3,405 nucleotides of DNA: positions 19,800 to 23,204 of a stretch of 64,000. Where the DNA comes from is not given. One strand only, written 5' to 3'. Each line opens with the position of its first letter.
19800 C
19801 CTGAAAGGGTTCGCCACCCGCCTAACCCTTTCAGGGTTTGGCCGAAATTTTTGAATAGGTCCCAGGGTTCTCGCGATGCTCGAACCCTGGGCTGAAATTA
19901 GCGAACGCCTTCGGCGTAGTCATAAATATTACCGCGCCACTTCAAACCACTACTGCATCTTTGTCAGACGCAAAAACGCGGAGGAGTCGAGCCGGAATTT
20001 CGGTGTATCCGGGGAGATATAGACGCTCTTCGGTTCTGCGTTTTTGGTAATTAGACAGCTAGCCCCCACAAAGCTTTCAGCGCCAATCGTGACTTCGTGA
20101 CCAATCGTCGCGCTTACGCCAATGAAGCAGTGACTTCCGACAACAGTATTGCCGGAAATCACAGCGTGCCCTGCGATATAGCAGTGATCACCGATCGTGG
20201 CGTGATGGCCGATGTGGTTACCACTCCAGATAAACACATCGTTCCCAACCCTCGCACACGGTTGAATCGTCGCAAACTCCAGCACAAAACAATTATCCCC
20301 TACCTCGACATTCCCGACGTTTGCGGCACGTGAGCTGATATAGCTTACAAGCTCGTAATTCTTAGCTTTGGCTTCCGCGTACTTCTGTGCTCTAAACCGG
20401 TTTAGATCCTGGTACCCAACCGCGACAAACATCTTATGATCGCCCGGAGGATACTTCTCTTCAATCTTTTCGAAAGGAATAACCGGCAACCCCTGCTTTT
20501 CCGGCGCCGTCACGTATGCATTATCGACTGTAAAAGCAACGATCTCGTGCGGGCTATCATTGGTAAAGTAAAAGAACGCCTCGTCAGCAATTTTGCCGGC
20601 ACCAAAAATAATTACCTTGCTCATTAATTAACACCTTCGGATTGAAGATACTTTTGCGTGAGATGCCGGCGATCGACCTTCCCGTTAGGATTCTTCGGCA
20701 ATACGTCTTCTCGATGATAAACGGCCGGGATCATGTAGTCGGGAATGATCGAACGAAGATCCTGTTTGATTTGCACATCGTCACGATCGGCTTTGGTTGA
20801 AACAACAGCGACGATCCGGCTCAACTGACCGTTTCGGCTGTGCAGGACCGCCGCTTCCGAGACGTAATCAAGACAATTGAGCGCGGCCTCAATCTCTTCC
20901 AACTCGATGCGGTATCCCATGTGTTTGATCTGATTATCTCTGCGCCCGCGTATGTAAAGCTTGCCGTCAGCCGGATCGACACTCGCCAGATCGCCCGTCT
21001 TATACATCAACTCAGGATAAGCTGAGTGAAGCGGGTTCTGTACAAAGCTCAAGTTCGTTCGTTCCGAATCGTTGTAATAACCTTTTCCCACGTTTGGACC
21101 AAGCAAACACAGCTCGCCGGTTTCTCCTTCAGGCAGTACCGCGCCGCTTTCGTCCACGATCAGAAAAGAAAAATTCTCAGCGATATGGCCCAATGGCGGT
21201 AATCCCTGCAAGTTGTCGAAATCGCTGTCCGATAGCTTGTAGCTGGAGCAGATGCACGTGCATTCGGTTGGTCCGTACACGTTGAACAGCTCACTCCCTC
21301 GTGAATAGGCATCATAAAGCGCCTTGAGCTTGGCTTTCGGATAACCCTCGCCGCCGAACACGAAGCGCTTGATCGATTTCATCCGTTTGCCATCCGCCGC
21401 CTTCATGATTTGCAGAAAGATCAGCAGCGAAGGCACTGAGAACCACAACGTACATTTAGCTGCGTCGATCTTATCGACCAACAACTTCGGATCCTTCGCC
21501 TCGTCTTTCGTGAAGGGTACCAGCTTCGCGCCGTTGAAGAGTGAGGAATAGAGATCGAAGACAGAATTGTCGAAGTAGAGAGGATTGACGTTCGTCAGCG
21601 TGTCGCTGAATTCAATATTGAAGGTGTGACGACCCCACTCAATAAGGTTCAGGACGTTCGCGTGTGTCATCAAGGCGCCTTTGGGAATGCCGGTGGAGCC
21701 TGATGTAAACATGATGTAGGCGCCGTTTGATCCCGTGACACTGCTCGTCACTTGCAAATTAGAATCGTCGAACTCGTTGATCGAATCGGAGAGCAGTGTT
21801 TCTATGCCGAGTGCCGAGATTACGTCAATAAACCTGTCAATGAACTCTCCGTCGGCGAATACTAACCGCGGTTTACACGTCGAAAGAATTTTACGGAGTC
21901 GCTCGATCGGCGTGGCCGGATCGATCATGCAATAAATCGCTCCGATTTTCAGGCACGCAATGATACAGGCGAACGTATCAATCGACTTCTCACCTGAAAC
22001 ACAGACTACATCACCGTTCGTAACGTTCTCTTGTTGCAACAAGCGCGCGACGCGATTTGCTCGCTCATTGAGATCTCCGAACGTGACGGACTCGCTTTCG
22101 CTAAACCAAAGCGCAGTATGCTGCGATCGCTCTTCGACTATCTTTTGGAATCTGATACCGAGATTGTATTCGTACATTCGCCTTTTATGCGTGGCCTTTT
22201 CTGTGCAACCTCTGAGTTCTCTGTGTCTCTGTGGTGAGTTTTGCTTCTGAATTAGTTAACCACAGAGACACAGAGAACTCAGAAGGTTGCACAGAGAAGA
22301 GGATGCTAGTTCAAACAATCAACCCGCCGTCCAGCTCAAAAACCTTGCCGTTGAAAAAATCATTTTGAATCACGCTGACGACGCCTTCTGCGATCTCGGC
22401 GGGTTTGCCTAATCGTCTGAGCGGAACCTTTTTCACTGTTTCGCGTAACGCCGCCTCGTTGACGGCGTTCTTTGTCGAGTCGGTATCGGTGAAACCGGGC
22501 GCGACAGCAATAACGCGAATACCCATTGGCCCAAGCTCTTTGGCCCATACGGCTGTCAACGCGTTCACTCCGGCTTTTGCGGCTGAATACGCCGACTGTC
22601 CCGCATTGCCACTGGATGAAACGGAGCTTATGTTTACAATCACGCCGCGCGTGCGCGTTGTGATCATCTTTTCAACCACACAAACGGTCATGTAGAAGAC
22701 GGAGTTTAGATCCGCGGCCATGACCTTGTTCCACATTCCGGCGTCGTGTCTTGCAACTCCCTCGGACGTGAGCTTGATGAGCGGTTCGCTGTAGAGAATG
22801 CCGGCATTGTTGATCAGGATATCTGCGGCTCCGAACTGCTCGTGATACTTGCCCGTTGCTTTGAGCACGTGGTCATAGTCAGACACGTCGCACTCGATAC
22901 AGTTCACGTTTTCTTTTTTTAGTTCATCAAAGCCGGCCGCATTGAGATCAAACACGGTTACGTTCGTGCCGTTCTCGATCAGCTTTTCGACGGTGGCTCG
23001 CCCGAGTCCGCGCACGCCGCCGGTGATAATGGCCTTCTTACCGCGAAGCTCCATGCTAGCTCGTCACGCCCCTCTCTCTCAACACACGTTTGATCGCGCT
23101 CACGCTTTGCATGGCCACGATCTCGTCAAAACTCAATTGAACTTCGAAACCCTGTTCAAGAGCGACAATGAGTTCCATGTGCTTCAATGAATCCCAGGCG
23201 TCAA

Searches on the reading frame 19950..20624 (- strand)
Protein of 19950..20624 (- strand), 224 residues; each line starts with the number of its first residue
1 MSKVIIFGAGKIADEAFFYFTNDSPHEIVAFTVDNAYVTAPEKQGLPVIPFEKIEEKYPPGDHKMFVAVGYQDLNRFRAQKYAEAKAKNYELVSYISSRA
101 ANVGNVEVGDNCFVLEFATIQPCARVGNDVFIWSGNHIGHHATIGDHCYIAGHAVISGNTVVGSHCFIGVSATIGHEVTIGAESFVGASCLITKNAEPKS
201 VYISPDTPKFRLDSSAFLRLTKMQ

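Call 30: search_protein_families(library=pfam, proteins=[window:19950-20624:-])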
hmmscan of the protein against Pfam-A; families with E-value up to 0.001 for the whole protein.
window:19950-20624:- (224 aa): 4 families
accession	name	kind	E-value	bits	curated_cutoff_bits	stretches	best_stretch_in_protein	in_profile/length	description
PF00132.30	Hexapep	-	8.6e-21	73.1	27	2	124-158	2-36/36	Bacterial transferase hexapeptide (six repeats)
PF25084.1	LbH_EIF2B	-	3.1e-08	34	54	2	105-183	27-102/105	EIF2B subunit epsilon LbH domain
PF14602.12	Hexapep_2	-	0.00023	21.3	27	0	160-194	2-34/34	Hexapeptide repeat of succinyl-transferase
PF25247.1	LbH_GLGC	-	0.00026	21.4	27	0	96-156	63-124/135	GLGC left-handed parallel beta-helix domain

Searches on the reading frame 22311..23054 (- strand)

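Call 30: search_protein_families(library=pfam, proteins=[window:22311-23054:-])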
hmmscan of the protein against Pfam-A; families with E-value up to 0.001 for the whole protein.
window:22311-23054:- (247 aa): 7 families
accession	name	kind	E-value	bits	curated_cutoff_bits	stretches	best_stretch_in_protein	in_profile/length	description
PF00106.31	adh_short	-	1.8e-46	158.5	26.6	1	6-198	1-191/195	short chain dehydrogenase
PF13561.12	adh_short_C2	-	8.8e-44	150.3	27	1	15-245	6-235/236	Enoyl-(Acyl carrier protein) reductase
PF08659.16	KR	-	7.5e-13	49.2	22.6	1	9-172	4-165/180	KR domain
PF01370.27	Epimerase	-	2.7e-05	24.1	20.9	1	9-173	2-159/240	NAD dependent epimerase/dehydratase family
PF03435.24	Sacchrp_dh_NADP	-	5.8e-05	23.9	25.1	1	16-96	8-88/129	Saccharopine dehydrogenase NADP binding domain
PF02254.24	TrkA_N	-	0.00028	21.6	23.8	0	13-66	5-58/116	TrkA-N domain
PF01073.25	3Beta_HSD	-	0.00048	19.7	22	1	9-68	1-65/280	3-beta hydroxysteroid dehydrogenase/isomerase family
